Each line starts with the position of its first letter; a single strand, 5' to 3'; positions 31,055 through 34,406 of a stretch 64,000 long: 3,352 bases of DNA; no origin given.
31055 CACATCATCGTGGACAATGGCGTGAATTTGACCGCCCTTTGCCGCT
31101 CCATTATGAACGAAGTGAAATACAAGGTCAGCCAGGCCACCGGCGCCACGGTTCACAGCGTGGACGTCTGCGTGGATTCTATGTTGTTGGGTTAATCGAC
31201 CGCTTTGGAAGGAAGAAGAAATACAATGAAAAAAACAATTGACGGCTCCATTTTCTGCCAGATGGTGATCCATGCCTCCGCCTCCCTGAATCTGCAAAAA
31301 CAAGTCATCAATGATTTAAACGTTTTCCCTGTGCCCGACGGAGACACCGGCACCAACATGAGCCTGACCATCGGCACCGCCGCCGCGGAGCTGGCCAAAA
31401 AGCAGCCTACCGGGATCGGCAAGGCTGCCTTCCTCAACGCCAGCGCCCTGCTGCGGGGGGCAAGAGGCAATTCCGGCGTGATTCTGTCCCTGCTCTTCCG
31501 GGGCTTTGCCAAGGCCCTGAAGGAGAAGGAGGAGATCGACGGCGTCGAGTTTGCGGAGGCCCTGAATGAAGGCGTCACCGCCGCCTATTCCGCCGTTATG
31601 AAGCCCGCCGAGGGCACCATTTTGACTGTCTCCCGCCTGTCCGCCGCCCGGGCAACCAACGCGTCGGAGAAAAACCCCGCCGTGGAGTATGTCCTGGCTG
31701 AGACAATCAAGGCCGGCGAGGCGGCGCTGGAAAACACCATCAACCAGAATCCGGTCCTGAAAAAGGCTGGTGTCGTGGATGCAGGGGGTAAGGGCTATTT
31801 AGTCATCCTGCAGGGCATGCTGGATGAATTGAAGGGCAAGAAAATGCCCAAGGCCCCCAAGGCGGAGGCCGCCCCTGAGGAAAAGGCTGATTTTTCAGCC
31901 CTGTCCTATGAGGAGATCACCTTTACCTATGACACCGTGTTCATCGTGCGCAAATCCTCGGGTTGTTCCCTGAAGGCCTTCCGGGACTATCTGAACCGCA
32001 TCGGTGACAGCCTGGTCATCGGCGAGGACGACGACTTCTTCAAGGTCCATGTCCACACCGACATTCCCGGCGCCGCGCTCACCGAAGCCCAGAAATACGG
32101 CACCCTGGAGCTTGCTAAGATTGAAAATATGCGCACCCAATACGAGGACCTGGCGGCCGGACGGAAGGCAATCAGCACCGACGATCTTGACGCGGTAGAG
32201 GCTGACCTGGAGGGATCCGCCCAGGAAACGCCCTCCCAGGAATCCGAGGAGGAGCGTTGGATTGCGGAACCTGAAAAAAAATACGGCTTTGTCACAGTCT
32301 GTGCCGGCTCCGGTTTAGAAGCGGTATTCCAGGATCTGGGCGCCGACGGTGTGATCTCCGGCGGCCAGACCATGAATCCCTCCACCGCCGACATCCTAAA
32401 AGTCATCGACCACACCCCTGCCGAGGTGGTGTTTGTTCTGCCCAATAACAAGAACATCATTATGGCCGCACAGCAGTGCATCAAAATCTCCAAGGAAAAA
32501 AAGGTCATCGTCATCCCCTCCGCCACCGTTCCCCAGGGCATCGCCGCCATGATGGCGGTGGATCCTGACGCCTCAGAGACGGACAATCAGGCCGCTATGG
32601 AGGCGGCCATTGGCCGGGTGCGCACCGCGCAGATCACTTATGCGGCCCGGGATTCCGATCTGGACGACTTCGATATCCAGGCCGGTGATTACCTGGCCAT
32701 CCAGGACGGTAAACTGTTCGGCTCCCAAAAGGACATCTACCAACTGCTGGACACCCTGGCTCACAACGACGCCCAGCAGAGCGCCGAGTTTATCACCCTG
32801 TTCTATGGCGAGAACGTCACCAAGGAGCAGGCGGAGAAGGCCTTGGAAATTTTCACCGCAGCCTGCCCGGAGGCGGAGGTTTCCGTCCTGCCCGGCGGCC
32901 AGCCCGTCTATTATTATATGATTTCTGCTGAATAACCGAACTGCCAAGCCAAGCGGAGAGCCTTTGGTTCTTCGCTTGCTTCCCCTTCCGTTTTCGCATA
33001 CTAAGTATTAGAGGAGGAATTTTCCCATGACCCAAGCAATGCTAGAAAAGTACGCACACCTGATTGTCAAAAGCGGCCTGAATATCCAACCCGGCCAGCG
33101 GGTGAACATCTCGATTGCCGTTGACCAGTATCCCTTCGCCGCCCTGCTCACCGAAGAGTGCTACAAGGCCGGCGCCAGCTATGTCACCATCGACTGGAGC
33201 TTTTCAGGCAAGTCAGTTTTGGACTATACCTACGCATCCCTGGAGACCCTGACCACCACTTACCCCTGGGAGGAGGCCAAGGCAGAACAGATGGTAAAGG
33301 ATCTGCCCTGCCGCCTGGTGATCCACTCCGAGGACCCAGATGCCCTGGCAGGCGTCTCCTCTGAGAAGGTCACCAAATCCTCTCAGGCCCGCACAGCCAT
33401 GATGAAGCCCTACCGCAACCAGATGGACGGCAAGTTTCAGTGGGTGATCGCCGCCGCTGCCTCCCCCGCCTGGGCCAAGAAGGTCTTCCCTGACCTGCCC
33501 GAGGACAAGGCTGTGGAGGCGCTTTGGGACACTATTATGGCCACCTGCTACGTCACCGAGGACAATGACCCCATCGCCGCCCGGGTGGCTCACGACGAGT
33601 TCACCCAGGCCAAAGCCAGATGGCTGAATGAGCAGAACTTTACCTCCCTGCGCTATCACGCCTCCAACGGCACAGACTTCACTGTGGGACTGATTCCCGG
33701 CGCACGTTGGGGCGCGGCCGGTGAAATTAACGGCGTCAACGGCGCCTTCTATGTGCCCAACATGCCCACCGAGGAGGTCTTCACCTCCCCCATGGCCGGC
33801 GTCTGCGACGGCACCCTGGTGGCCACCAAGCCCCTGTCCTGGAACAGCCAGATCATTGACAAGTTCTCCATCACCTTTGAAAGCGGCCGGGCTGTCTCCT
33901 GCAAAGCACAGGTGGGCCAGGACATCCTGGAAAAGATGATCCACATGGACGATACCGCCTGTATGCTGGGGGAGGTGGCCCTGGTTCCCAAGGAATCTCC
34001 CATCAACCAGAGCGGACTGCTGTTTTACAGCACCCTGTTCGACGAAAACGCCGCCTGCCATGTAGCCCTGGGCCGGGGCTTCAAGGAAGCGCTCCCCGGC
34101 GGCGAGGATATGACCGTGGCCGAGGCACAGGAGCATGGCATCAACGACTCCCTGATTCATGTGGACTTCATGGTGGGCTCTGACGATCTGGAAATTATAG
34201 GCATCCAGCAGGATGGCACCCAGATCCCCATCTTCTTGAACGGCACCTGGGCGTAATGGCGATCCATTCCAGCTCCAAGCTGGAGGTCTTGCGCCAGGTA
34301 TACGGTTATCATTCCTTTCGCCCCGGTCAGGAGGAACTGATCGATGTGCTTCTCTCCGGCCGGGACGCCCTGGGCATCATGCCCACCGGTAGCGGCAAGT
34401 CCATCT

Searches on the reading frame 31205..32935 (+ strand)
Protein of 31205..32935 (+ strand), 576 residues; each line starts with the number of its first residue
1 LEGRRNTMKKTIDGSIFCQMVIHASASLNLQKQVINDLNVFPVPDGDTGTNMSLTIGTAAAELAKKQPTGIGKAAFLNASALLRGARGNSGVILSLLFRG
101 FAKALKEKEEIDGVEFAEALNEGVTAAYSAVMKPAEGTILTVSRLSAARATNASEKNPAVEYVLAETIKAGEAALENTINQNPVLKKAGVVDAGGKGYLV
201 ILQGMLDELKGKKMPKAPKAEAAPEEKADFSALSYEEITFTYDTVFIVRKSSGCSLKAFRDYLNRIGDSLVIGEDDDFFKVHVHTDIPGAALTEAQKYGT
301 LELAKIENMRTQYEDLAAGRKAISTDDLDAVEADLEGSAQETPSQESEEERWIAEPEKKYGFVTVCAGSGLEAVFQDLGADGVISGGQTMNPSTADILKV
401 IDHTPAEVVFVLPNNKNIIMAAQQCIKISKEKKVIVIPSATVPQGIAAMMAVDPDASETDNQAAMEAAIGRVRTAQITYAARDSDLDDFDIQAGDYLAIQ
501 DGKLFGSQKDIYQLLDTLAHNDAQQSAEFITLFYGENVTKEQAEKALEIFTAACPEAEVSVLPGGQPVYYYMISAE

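Call 77: search_protein_families(library=pfam, proteins=[window:31205-32935:+], max_evalue=0.00001)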
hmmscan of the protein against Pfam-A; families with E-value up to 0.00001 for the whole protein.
window:31205-32935:+ (576 aa): 3 families
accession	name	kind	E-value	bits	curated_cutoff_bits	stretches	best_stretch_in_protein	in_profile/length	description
PF13684.11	FakA-like_C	-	2.7e-75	252.9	23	1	361-576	1-216/216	Fatty acid kinase subunit A-like, C-terminal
PF02734.22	Dak2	-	3.4e-40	138.2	27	1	42-206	1-173/174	DAK2 domain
PF21645.3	FakA-like_M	-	2.1e-23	82.4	24.9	1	240-314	2-78/80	Fatty acid kinase subunit A-like, middle domain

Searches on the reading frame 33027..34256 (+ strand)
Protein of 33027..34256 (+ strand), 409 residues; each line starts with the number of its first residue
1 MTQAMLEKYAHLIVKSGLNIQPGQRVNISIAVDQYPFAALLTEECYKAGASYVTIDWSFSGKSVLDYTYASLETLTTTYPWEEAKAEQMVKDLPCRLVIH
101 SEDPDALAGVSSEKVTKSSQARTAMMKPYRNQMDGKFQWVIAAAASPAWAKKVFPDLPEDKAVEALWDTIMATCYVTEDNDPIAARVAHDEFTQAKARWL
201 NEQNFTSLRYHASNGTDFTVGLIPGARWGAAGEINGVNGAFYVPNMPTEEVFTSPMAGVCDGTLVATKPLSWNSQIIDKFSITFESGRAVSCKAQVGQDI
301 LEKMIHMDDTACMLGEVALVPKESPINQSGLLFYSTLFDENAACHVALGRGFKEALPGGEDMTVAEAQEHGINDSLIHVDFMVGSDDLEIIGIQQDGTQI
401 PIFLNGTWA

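Call 77: search_protein_families(library=pfam, proteins=[window:33027-34256:+], max_evalue=0.00001)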
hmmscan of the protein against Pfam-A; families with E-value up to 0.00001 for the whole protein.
window:33027-34256:+ (409 aa): 1 family
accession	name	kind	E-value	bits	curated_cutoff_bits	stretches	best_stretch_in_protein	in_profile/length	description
PF02073.20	Peptidase_M29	-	4.6e-149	497.1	27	1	3-408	2-406/406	Thermophilic metalloprotease (M29)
